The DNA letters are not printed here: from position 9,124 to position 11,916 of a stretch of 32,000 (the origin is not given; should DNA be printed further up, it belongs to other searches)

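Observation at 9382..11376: Rigid 35-aa register with one hypervariable column at the repeat junction: candidate modular recognition code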

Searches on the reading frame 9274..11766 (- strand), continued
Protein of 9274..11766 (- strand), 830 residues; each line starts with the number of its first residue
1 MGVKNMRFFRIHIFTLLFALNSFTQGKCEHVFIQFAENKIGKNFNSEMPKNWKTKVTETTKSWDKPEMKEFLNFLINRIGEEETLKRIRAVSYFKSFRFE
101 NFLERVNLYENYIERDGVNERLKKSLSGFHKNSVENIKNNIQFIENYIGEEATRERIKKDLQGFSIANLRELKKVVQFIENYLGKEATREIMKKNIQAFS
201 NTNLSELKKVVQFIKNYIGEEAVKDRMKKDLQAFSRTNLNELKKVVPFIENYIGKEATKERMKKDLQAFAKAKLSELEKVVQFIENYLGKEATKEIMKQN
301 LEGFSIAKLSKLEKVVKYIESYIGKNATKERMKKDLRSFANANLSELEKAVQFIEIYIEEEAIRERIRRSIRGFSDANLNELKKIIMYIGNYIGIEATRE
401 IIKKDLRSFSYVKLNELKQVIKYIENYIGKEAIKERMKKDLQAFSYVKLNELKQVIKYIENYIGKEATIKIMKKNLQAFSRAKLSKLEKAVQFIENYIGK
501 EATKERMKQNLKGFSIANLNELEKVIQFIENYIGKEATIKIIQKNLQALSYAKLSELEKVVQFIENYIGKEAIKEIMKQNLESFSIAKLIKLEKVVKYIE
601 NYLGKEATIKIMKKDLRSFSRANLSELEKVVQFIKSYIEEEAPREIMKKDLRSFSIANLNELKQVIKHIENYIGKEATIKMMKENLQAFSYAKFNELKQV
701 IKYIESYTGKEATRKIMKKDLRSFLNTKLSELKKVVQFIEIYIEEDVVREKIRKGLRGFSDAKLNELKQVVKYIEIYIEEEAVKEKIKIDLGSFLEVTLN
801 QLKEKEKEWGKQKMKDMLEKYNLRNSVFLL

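Call 44: search_solved_structures(query=window:9274-11766:-, max_evalue=0.001, show_alignments=5)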
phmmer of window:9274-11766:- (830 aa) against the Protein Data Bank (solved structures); distinct sequences matched with E-value up to 0.001: 6.
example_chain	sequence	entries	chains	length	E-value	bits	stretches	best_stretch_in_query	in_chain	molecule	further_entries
9ld1_A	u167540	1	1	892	5.2e-08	35.1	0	456-608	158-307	inactivate TOD4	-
9lcz_A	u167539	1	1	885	1.8e-07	33.3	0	455-609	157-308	Inactivate TOD6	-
9lcx_A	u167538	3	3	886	1.8e-07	33.3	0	455-609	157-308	Inactivate TOD6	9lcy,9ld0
9jo8_A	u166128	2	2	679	2.7e-07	32.7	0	455-607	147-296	TALE repeat protein targeting mitochondiral ND1-L gene. | TALE repeat protein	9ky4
2ypf_A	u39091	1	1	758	1.5e-05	27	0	417-608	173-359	AVRBS3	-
5i9f_A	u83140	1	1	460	0.00096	21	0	447-606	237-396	pentatricopeptide repeat protein dPPR-U10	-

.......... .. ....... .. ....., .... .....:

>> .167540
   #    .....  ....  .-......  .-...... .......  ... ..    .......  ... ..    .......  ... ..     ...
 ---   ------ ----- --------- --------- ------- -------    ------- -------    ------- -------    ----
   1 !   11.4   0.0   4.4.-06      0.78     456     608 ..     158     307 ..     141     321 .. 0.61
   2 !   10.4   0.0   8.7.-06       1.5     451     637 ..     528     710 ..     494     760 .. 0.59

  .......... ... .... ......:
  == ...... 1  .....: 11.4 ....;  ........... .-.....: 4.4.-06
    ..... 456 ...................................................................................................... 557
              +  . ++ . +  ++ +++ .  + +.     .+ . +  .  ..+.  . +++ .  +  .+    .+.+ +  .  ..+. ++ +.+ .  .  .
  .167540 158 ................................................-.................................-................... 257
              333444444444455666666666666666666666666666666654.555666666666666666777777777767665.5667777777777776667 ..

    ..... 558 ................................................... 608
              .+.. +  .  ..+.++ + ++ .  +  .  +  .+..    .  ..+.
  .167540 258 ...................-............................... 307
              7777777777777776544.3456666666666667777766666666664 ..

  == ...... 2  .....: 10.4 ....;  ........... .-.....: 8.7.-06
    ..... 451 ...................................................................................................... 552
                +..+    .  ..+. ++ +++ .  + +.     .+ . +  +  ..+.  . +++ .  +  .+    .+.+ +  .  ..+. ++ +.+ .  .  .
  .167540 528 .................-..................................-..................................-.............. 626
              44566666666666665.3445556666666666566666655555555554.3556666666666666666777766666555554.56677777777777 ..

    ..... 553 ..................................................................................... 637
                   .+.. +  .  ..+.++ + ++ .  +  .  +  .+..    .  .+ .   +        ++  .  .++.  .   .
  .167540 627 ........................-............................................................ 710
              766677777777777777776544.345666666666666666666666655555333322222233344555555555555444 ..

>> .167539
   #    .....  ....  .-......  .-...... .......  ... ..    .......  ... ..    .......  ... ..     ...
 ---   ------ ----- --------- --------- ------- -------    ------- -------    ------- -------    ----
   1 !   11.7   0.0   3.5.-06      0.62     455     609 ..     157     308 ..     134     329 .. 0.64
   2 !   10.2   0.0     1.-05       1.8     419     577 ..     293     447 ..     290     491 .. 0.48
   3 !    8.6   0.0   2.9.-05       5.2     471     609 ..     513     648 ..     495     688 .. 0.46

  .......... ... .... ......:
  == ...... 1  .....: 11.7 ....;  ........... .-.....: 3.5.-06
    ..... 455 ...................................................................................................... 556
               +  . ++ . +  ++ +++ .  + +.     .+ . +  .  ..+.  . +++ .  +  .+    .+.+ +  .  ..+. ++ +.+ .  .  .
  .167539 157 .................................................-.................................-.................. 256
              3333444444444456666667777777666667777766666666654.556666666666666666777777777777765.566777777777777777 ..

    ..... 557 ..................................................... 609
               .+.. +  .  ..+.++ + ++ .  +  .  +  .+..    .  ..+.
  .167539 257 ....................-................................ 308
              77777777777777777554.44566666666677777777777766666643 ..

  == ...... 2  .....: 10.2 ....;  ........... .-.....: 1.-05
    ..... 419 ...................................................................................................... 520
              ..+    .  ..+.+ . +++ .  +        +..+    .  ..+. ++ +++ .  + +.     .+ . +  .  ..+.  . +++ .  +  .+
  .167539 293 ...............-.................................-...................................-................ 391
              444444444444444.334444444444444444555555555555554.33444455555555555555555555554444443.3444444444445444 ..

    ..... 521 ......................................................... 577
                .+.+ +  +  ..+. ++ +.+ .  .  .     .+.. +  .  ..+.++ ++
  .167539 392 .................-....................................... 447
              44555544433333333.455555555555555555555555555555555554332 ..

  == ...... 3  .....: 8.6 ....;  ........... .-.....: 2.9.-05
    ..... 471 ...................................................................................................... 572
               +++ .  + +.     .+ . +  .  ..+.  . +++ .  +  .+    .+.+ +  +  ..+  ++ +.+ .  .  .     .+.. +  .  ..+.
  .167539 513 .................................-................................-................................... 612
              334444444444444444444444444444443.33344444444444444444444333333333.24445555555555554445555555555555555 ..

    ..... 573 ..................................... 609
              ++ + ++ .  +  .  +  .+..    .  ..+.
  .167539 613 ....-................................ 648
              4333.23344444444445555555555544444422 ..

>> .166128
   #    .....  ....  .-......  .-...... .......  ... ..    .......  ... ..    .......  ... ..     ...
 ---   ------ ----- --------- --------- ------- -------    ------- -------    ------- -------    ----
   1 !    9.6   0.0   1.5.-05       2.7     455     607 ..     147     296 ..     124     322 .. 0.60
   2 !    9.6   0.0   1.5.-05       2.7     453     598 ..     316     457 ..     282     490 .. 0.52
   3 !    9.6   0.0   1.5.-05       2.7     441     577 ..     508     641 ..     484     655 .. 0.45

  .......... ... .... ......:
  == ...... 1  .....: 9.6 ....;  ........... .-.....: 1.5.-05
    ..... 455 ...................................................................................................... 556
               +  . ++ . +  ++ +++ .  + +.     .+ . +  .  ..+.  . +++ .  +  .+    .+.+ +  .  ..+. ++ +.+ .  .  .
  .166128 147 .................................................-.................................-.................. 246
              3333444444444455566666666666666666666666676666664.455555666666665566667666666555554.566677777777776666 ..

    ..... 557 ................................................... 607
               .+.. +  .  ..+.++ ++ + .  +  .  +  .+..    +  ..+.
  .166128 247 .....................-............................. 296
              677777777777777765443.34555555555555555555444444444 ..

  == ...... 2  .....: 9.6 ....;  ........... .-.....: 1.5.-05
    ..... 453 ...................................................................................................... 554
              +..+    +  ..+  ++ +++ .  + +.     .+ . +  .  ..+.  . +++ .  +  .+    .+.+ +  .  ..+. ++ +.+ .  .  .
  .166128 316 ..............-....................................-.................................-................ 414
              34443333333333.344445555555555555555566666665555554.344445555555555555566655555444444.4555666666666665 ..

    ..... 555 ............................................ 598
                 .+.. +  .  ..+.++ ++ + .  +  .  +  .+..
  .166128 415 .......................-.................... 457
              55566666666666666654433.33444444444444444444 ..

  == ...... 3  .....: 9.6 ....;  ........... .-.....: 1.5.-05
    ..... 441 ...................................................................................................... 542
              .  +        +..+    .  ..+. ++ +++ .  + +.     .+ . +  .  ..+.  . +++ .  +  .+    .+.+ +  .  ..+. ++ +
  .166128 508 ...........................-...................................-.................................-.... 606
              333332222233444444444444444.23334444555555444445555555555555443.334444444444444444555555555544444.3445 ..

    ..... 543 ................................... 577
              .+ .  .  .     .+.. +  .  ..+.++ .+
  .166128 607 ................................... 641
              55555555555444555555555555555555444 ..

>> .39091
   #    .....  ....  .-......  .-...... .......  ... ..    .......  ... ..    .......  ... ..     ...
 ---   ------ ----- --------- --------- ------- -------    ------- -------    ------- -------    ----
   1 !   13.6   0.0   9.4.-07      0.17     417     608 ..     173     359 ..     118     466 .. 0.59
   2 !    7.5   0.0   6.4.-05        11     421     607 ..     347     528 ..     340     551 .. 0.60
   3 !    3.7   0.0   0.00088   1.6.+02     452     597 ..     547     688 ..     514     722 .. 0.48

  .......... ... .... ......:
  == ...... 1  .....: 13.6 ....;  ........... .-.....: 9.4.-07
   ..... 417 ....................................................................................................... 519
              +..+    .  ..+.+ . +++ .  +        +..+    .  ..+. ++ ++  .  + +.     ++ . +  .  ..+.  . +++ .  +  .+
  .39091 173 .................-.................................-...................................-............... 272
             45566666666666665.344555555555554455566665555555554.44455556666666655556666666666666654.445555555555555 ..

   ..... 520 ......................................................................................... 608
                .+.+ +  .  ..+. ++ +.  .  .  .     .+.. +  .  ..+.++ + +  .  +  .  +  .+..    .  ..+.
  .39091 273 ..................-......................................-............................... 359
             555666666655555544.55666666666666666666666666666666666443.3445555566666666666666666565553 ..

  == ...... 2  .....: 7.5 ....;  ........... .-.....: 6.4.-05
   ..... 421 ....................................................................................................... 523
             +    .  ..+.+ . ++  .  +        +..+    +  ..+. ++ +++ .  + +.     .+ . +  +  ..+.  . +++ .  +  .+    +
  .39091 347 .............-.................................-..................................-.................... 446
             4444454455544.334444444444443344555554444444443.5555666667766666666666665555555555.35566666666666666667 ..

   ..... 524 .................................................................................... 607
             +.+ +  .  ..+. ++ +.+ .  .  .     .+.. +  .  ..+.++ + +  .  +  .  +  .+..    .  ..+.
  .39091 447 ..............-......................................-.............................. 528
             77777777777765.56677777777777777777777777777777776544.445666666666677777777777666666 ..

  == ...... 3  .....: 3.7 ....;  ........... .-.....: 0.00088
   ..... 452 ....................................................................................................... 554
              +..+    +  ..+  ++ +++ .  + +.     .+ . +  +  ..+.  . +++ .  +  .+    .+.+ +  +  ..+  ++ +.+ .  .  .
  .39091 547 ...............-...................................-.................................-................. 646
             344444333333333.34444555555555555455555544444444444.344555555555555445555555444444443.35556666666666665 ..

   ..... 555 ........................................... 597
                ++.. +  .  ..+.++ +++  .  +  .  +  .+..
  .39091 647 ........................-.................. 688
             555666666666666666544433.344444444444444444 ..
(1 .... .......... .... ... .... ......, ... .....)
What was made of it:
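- On TALE / TALE-like: In the phmmer register the RVD falls on columns 16-17, where column 17 is an invariant Tyr, and column 1 falls on TALE Q31 (call 44).
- Each matched stretch is insignificant alone (i-Evalue 0.17-5, about 11 bits per 150 residues; call 44). The register puts the RVD on columns 16-17, where column 17 is an invariant Tyr, not on column 1 (call 44).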

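Call 47: fold_search(model_id=the predicted structure, library=pdb)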
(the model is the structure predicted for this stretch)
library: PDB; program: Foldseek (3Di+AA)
matches with E <= 10: 813; with E <= 0.001: 3
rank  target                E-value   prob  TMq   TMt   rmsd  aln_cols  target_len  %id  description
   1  8qxd_N                1.8e-04  1.00  0.17  0.18  30.3       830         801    8  Cryo-EM structure of the cross-exon pre-B complex (released 2024-05-22)
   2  8r0a_N                5.3e-04  1.00  0.17  0.18  32.4       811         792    9  Cryo-EM structure of the cross-exon pre-B+5'ss complex (released 2024-05-22)
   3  6vae_B                9.9e-04  0.90  0.11  0.09  29.5       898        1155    9  Mono-ubiquitinated Fanconi Anemia ID complex bound to ICL DNA (released 2020-03-18)
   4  8gel_A                1.3e-03  0.63  0.06  0.08  32.6       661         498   13  Cryo-EM structure of synthetic tetrameric building block sC4 (released 2024-03-13)
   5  6y5q_u                1.7e-03  0.89  0.11  0.11  31.3       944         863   12  human 17S U2 snRNP (released 2020-06-17)
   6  9n6x_SP               2.3e-03  0.87  0.12  0.06  35.7       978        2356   12  SSU processome maturation and disassembly, State B (released 2025-11-05)
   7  4c0p_A                2.4e-03  0.93  0.12  0.12  25.2       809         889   11  Unliganded Transportin 3 (released 2014-01-22)
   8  8qpe_N                2.7e-03  0.99  0.17  0.17  28.5       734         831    9  Cryo-EM Structure of Pre-B-like Complex (core part) (released 2024-05-22)
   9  6vaa_B                3.0e-03  0.77  0.08  0.06  32.6       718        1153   11  Structure of the Fanconi Anemia ID complex bound to ICL DNA (released 2020-03-18)
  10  7kzq_V                3.1e-03  0.89  0.13  0.11  35.3      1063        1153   10  Structure of the human Fanconi anaemia Core-ID complex (released 2021-03-10)
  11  9l5r_I                3.2e-03  0.89  0.12  0.13  42.3       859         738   10  Cryo-EM structure of the thermophile spliceosome (state ILS) (released 2025-03-12)
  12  9rwz_M                3.5e-03  0.72  0.10  0.09  34.3       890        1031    9  ZSWIM8-CUL3 complex bound to AGO2-miR-7-CYRANO (released 2026-03-18)
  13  7kzv_V                3.9e-03  0.82  0.10  0.08  36.4       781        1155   11  Structure of the human fanconi anaemia Core-UBE2T-ID-DNA complex in closed state (released 2021-03-10)
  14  7tbi_A2               3.9e-03  0.69  0.10  0.08  38.6       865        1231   10  Composite structure of the S. cerevisiae nuclear pore complex (NPC) (released 2022-06-15)
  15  8y6o_G                4.0e-03  0.94  0.13  0.14  34.5       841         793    8  Cryo-EM Structure of the human minor pre-B complex (pre-precatalytic spliceosome) U11 and tri-snRNP part (released 2024-03-20)
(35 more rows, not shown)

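Call 74: search_protein_families(library=pfam, alignment_id=A7, max_evalue=0.0001)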
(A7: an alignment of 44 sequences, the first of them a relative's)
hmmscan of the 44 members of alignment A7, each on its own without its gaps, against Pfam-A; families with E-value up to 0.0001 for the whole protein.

A. member 1, P0061 (1105 aa): 0 families

B. families by the number of members that match (of 44 scanned): 27 families (the first 25 are shown)
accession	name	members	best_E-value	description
PF02536.19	mTERF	7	5.2e-23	mTERF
PF18741.7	MTES_1575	3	4.7e-27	REase_MTES_1575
PF04695.18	Pex14_N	2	3.1e-10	Pex14 N-terminal domain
PF04480.18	DUF559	2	2.7e-06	Protein of unknown function (DUF559)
PF00570.28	HRDC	1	1.2e-47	HRDC domain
PF00023.36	Ank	1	2.9e-41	Ankyrin repeat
PF13637.12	Ank_4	1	5.8e-38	Ankyrin repeats (many copies)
PF12796.13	Ank_2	1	1.4e-36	Ankyrin repeats (3 copies)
PF13606.12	Ank_3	1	1.4e-25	Ankyrin repeat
PF13857.12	Ank_5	1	4.6e-25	Ankyrin repeats (many copies)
PF20716.2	ATPTG10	1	8e-12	ATPTG10-like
PF21982.2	RecX_HTH1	1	5.5e-11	RecX, first three-helix domain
PF15613.11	WSD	1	2.9e-10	Williams-Beuren syndrome DDT (WSD), D-TOX E motif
PF18082.7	NAT_N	1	1.6e-09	N-acyltransferase N-terminal domain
PF22798.2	DUF5817_CT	1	1.7e-08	DUF5817, C-terminal domain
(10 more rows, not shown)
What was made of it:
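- Pfam PF02536 (mTERF) hits 7 of 44 long members found by phmmer with A830 (call 74).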
